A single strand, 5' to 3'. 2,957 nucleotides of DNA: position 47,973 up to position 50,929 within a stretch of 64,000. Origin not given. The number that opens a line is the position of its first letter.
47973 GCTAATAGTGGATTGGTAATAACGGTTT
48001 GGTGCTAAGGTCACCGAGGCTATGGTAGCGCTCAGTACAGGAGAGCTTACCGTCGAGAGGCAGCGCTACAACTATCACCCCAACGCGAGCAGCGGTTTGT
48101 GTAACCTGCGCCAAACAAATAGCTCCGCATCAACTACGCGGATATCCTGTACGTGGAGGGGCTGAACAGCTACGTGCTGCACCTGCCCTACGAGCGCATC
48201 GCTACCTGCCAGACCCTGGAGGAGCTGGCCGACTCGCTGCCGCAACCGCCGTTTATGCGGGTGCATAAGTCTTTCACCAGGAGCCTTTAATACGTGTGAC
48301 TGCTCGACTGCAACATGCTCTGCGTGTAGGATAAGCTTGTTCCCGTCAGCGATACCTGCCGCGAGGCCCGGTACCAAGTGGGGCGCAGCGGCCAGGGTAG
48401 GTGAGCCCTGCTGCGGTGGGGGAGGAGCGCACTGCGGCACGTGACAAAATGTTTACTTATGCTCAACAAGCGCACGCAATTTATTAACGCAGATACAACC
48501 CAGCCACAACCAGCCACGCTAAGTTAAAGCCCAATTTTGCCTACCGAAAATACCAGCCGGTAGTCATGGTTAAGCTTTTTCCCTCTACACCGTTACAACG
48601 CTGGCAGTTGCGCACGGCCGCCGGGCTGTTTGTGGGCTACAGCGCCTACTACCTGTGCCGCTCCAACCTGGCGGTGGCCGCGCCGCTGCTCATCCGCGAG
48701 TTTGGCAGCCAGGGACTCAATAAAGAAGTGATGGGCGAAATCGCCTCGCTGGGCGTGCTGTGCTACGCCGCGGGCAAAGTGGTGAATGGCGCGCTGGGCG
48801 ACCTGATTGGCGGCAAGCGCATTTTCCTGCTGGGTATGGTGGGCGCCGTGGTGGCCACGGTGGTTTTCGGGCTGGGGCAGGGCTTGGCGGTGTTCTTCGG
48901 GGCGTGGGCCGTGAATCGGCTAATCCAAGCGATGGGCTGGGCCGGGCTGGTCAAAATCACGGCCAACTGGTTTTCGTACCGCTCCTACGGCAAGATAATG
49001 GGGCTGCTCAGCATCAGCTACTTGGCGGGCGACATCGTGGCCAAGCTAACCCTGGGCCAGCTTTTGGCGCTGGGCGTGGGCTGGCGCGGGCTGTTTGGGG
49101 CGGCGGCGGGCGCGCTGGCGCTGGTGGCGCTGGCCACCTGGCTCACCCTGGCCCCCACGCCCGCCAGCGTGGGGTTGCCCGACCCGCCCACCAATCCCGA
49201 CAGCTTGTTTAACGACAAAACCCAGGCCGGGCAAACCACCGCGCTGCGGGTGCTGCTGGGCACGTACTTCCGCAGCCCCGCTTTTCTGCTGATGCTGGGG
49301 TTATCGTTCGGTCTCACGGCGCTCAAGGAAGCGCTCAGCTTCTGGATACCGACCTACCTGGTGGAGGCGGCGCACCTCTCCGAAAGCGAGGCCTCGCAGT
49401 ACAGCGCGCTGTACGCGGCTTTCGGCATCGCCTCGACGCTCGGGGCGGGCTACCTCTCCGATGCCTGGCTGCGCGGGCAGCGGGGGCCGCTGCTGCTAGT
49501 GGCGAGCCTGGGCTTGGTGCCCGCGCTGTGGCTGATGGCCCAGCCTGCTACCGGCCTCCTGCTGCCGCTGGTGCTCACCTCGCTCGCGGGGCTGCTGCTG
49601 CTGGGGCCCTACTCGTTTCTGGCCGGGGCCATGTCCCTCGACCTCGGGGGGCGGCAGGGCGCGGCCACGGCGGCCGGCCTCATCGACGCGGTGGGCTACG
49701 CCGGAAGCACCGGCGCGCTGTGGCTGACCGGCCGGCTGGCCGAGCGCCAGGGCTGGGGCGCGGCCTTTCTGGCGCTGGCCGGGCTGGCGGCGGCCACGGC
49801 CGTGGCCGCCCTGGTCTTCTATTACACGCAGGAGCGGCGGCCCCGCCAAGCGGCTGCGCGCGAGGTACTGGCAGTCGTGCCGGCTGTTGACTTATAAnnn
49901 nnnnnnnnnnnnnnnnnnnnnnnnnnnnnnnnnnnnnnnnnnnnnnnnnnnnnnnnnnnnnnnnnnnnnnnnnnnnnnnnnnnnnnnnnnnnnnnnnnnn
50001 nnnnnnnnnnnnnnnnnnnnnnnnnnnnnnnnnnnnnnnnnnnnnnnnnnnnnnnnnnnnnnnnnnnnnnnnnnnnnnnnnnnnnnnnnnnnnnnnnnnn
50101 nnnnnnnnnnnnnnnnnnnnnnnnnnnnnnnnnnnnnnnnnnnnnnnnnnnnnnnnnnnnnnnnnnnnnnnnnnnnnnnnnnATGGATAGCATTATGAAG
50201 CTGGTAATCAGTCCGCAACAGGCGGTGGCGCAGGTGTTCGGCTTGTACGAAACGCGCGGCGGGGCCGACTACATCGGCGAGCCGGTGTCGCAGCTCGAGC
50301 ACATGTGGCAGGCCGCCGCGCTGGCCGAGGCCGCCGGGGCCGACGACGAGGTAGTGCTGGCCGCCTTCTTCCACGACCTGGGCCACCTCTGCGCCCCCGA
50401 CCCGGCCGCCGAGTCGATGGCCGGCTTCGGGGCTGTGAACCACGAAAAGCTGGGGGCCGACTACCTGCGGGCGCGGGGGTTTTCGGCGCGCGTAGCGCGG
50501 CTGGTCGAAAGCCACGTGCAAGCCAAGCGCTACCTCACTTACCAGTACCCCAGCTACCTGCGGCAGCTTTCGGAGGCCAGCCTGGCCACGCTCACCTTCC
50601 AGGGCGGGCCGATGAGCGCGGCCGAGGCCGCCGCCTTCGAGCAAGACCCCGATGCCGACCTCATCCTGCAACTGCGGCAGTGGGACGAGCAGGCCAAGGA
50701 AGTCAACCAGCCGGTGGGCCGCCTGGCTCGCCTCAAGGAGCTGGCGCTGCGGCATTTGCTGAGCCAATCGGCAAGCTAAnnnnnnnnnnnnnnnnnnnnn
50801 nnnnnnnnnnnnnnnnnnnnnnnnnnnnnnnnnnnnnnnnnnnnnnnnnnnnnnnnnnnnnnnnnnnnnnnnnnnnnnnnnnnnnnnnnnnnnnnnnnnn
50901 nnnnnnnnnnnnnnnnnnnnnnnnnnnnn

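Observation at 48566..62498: PUL-like SusC/SusD locus apparently dedicated to phosphonate/organophosphorus utilisation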

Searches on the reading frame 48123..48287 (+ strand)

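Call 87: search_protein_families(library=pfam, proteins=[window:48123-48287:+], max_evalue=0.01)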
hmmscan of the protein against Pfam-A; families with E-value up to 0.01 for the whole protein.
seq(55 aa): 1 family
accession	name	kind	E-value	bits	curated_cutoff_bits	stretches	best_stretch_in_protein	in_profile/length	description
PF04397.21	LytTR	-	3.2e-08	34.1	22.6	1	2-51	5-55/98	LytTr DNA-binding domain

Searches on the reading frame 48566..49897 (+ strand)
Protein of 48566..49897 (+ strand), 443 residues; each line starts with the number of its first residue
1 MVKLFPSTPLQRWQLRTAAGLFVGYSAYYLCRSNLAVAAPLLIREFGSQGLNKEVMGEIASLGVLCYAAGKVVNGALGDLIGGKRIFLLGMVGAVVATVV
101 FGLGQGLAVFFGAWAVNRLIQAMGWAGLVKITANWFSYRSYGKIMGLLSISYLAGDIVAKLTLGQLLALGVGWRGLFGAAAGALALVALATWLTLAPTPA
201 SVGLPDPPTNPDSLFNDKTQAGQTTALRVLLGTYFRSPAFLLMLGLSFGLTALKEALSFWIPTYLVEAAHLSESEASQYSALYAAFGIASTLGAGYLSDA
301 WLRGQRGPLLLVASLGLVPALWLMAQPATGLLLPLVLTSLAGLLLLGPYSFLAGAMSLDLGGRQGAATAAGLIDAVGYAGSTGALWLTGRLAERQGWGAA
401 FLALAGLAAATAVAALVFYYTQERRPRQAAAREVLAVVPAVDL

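Call 4: search_protein_families(library=ncbifam, proteins=[window:48566-49897:+], max_evalue=0.001)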
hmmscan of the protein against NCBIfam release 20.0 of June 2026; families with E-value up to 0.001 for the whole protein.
window:48566-49897:+ (443 aa): 9 families
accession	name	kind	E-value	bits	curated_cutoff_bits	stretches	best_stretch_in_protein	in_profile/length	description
TIGR00881.1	2A0104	subfamily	2.4e-48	165.1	407.75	1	22-401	1-379/379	phosphoglycerate transporter protein PgtP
NF008433.0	PRK11273.1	equivalog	1.9e-37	129.5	748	1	12-430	27-445/452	glycerol-3-phosphate transporter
TIGR00712.1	glpT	equivalog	2.4e-37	129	632.55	1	11-423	24-438/440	glycerol-3-phosphate transporter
NF008661.1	PRK11663.1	subfamily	2e-36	126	564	1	11-424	25-436/439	MFS transporter family glucose-6-phosphate receptor UhpC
NF047787.1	PhglyTportPgtP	equivalog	7.8e-25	87.5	750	1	11-407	24-425/451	phosphoglycerate transporter PgtP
TIGR00893.1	2A0114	subfamily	1.7e-19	70.1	395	1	25-417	3-397/399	D-galactonate transporter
NF007107.1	PRK09556.1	equivalog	8.9e-14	51.3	497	1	19-428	33-459/469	hexose-6-phosphate:phosphate antiporter UhpT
TIGR00895.1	2A0115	subfamily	4.7e-13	48.8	418.55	2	218-391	231-397/398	aromatic acid/H+ symport family MFS transporter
TIGR00880.1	2_A_01_02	superfamily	4e-05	23.8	131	1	64-196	4-139/141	multidrug resistance protein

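Call 5: search_protein_families(library=pfam, proteins=[window:48566-49897:+], max_evalue=0.001)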
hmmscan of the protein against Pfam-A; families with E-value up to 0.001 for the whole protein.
window:48566-49897:+ (443 aa): 1 family
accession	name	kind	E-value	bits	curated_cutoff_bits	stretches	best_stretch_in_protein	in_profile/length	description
PF07690.21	MFS_1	-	2e-35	122.8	33.4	1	21-381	1-343/347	Major Facilitator Superfamily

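Call 39: search_solved_structures(query=window:48566-49897:+, max_evalue=0.00001, show_alignments=1)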
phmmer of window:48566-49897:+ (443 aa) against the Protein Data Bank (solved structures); distinct sequences matched with E-value up to 0.00001: 8.
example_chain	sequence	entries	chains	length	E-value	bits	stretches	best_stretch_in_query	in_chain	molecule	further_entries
1pw4_A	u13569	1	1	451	1.2e-32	116.9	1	6-429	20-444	Glycerol-3-phosphate transporter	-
9w1p_A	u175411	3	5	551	3.1e-22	82.5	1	19-429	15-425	Glucose-6-phosphate exchanger SLC37A4,Soluble cytochrome b562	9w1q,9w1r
9xca_B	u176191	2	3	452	1.4e-20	77.1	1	19-416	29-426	Glucose-6-phosphate exchanger SLC37A4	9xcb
9w1n_A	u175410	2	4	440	1.8e-20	76.7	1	19-416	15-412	Glucose-6-phosphate exchanger SLC37A4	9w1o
21np_A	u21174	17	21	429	2.4e-20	76.3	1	19-415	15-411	Glucose-6-phosphate exchanger SLC37A4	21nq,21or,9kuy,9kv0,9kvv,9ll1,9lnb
9ll0_A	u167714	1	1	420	4.9e-20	75.3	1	19-414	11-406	Glucose-6-phosphate exchanger SLC37A4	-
9ucm_A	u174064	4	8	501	2.1e-18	69.9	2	255-406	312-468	Glucose-6-phosphate exchanger SLC37A2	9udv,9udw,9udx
23ic_A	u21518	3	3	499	2.2e-18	69.8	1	55-413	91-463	Os08g0156600 protein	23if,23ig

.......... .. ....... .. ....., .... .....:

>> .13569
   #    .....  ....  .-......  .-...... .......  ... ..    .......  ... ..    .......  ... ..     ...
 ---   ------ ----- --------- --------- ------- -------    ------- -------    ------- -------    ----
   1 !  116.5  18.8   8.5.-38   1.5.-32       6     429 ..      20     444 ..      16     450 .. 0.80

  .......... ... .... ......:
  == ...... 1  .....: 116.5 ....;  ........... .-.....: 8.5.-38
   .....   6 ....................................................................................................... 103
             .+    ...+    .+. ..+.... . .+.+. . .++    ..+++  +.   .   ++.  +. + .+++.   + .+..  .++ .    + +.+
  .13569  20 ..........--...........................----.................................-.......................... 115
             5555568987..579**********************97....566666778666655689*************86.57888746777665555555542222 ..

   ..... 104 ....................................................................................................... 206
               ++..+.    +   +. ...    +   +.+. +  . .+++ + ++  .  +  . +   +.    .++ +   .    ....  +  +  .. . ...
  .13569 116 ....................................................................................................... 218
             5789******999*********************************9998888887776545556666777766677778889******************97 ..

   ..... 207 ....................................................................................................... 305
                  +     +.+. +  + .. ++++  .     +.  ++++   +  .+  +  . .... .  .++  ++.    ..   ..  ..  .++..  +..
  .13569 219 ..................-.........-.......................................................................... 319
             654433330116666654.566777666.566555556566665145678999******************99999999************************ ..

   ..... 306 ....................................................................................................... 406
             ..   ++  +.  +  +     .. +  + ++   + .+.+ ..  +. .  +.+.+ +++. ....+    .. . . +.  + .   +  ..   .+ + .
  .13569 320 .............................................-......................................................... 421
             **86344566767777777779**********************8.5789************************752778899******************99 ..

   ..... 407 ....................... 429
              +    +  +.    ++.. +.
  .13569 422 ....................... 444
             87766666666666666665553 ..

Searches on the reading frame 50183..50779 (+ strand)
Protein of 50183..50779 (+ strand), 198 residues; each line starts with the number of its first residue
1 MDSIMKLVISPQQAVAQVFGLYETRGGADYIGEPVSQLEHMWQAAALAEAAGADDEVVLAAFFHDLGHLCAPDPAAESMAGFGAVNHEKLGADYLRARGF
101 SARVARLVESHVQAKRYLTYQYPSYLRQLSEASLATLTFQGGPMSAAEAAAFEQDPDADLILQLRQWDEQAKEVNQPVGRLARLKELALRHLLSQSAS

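Call 4: search_protein_families(library=ncbifam, proteins=[window:50183-50779:+], max_evalue=0.001)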
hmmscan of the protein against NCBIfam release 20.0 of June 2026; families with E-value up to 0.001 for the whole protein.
window:50183-50779:+ (198 aa): 4 families
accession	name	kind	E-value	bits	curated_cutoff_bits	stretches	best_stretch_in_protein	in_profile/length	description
TIGR03276.1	Phn-HD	hypoth_equivalog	1.2e-63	213.9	214.6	1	13-192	2-179/179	phosphonate degradation HD-domain oxygenase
NF049941.1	HyMthAminphonOxyTmpB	equivalog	1.3e-41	142.4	300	1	12-175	5-166/188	(R)-1-hydroxy-2-trimethylaminoethylphosphonate oxygenase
NF052439.1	HMPDioxPhnZ1GIM8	equivalog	4.3e-30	104.7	300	1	5-178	13-184/199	hydroxymethylphosphonate dioxygenase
TIGR00277.1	HDIG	domain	1.5e-08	34.4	27.6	1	43-113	15-83/84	HDIG domain-containing metalloprotein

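Call 5: search_protein_families(library=pfam, proteins=[window:50183-50779:+], max_evalue=0.001)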
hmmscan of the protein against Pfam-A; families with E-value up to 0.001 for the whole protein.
window:50183-50779:+ (198 aa): 1 family
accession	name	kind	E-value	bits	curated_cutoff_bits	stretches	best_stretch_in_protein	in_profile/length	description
PF01966.28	HD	-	5.4e-09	36.8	22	1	38-116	2-90/116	HD domain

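Call 30: search_solved_structures(query=window:50183-50779:+, max_evalue=0.001, show_alignments=3)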
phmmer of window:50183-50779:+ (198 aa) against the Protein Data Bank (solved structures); distinct sequences matched with E-value up to 0.001: 4.
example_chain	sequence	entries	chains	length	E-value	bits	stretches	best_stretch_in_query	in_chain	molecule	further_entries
4n6w_A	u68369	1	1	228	1.7e-47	165.2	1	6-192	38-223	Predicted HD phosphohydrolase PhnZ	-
4mlm_A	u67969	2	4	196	2.7e-47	164.6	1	11-192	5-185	Predicted HD phosphohydrolase PhnZ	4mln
4n71_A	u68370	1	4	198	2.8e-47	164.5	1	11-192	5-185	Predicted HD phosphohydrolase PhnZ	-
6npa_A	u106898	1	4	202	3.5e-31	112.1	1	15-175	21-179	TmpB, (R)-1-hydroxy-2-trimethylaminoethylphosphonate oxygenase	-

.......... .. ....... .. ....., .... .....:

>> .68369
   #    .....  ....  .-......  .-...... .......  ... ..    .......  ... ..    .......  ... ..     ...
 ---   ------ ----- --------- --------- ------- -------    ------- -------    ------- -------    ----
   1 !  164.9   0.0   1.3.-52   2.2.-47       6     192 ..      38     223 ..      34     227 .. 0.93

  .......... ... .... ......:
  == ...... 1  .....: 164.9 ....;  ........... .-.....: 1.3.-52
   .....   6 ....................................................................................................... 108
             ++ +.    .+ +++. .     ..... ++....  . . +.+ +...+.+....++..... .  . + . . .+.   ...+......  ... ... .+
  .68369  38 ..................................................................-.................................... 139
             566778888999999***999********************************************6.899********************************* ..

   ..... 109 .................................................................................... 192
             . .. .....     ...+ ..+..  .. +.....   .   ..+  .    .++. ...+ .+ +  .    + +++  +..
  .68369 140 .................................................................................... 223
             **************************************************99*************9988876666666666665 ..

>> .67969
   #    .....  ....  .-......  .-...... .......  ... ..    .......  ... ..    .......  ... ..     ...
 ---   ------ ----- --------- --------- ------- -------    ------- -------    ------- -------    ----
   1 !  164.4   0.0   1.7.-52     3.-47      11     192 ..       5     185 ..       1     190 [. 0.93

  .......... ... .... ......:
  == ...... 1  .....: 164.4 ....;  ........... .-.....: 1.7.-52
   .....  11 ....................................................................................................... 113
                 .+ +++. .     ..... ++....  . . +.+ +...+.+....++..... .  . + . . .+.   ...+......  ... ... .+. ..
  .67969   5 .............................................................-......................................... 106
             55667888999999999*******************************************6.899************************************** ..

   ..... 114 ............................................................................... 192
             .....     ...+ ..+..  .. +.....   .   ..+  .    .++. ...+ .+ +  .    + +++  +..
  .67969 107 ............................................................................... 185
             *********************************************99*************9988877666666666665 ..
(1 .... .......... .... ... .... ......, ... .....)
